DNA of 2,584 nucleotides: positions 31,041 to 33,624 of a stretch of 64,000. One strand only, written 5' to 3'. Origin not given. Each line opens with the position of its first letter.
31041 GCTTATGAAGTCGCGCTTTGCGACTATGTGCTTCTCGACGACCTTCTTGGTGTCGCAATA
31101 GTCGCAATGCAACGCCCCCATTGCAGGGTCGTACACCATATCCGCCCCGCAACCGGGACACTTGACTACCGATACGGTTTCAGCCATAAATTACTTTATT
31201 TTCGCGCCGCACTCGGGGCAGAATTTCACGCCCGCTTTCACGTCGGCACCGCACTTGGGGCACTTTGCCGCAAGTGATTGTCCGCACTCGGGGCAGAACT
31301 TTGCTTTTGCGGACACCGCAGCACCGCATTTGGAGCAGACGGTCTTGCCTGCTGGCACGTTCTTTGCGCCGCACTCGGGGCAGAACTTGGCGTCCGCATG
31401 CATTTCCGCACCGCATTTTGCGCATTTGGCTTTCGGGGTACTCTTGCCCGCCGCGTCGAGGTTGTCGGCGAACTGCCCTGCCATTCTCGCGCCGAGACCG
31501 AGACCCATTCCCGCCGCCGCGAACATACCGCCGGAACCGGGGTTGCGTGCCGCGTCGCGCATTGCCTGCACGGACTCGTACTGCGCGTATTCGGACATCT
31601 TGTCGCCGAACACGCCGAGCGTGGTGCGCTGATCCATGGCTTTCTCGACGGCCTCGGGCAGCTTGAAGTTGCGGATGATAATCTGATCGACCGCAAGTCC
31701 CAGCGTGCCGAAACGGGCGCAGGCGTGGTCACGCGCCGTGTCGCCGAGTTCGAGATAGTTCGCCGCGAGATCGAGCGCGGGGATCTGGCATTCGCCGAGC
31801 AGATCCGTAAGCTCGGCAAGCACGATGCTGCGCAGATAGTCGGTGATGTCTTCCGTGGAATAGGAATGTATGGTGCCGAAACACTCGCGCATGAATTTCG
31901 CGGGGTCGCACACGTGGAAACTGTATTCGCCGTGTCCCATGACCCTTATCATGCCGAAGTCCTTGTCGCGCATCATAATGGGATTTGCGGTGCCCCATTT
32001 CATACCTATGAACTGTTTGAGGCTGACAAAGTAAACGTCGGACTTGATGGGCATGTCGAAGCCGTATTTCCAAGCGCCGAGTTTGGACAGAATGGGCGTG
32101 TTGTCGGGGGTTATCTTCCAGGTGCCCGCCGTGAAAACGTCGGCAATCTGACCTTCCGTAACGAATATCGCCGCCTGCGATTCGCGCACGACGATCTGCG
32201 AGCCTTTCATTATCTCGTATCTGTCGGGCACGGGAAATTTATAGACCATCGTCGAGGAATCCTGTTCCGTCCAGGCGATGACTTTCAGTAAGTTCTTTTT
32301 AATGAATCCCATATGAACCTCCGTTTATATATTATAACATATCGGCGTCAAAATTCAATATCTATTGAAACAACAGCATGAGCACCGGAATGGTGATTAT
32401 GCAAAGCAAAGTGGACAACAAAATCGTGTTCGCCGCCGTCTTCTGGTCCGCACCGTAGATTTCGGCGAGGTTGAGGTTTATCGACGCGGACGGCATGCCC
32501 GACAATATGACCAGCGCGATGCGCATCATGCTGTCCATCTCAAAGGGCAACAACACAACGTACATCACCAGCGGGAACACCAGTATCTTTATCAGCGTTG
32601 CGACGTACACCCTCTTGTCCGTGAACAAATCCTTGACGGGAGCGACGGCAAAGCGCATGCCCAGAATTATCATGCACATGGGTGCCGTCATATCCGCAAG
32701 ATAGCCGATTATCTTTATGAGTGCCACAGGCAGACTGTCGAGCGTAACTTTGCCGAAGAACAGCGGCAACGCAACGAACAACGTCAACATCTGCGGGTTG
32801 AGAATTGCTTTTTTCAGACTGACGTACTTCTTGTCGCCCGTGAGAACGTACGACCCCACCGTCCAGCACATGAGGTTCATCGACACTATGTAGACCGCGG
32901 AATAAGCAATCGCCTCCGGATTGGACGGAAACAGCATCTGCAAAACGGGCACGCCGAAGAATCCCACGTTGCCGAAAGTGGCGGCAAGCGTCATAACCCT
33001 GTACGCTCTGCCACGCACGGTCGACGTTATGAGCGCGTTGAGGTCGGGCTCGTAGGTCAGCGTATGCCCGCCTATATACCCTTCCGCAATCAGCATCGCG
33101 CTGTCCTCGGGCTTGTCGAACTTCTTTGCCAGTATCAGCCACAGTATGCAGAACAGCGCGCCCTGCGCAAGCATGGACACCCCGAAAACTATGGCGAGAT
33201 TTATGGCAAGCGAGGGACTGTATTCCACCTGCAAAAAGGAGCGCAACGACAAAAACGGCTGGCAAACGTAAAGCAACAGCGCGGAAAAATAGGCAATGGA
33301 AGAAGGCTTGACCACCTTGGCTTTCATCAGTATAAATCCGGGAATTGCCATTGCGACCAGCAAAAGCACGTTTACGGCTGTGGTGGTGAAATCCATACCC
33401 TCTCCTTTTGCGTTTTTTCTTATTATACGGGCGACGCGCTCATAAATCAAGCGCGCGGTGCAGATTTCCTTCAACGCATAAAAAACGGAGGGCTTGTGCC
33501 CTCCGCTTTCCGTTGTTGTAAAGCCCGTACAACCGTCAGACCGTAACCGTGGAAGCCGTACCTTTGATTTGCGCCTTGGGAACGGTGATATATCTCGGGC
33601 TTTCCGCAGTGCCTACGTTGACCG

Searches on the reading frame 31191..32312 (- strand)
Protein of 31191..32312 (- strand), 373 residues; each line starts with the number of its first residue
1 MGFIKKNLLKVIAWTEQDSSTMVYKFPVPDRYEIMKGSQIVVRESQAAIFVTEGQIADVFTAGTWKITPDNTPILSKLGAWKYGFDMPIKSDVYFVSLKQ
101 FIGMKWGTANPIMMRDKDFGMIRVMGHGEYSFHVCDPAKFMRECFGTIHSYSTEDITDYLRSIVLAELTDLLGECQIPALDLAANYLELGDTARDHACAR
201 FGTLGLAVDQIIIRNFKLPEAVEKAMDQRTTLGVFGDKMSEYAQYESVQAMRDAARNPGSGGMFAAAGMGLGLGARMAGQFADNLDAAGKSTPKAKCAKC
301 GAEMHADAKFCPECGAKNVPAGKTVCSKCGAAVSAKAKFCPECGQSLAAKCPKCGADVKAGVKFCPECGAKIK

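Call 75: search_protein_families(library=pfam, proteins=[window:31191-32312:-], max_evalue=0.001)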
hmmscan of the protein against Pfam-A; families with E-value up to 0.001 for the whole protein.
window:31191-32312:- (373 aa): 14 families
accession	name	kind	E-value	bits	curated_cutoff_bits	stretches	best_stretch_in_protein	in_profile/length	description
PF13421.11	Band_7_1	-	7.6e-72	241.8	24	1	23-233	1-210/211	SPFH domain-Band 7 family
PF12773.13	DZR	-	4.6e-26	91.2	27.3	3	326-369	1-45/45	Double zinc ribbon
PF13240.11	Zn_Ribbon_1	-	1.6e-21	75.8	25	3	350-371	1-22/23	zinc-ribbon domain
PF13248.11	Zn_ribbon_3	-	1.3e-16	59.9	27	2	350-372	4-26/26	zinc-ribbon domain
PF17032.10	Zn_ribbon_15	-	1.1e-13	52.2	28.9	1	293-315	51-73/73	zinc-ribbon family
PF24463.1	DUF7577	-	8.9e-11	41.6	28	1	350-370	4-24/27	Domain of unknown function (DUF7577)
PF01145.31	Band_7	-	1.2e-09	38.9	23.6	1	41-231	2-160/176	SPFH domain / Band 7 family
PF24460.1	DUF7575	-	3.5e-08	33.1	28.5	0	349-371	4-26/28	Domain of unknown function (DUF7575)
PF18912.6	DZR_2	-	1.4e-06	28.5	27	1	296-343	9-55/56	Double zinc ribbon domain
PF12172.15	zf-ChsH2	-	0.0001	22.4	23.2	0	296-319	13-36/37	ChsH2, rubredoxin-like zinc ribbon domain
PF14803.11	Zn_ribbon_Nudix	-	0.00011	22.4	25.6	0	338-352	1-15/34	Nudix N-terminal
PF09297.16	Zn_ribbon_NUD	-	0.00038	20.5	24.8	0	308-331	3-29/32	NADH pyrophosphatase zinc ribbon domain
PF08271.17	Zn_Ribbon_TF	-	0.00043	20.2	29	0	311-332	3-28/43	TFIIB zinc-binding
PF07191.17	Zn_ribbon_6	-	0.00052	20.4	25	0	311-356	3-47/67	Double zinc ribbon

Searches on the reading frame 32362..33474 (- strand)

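Call 75: search_protein_families(library=pfam, proteins=[window:32362-33474:-], max_evalue=0.001)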
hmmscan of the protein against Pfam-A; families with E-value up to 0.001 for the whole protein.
window:32362-33474:- (370 aa): 2 families
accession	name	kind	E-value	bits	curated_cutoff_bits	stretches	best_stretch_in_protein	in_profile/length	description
PF03547.23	Mem_trans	-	4.5e-18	65.4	25.7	1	218-366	195-343/343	Membrane transport protein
PF01758.21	SBF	-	3e-05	24.2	24.3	1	267-369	7-114/191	Sodium Bile acid symporter family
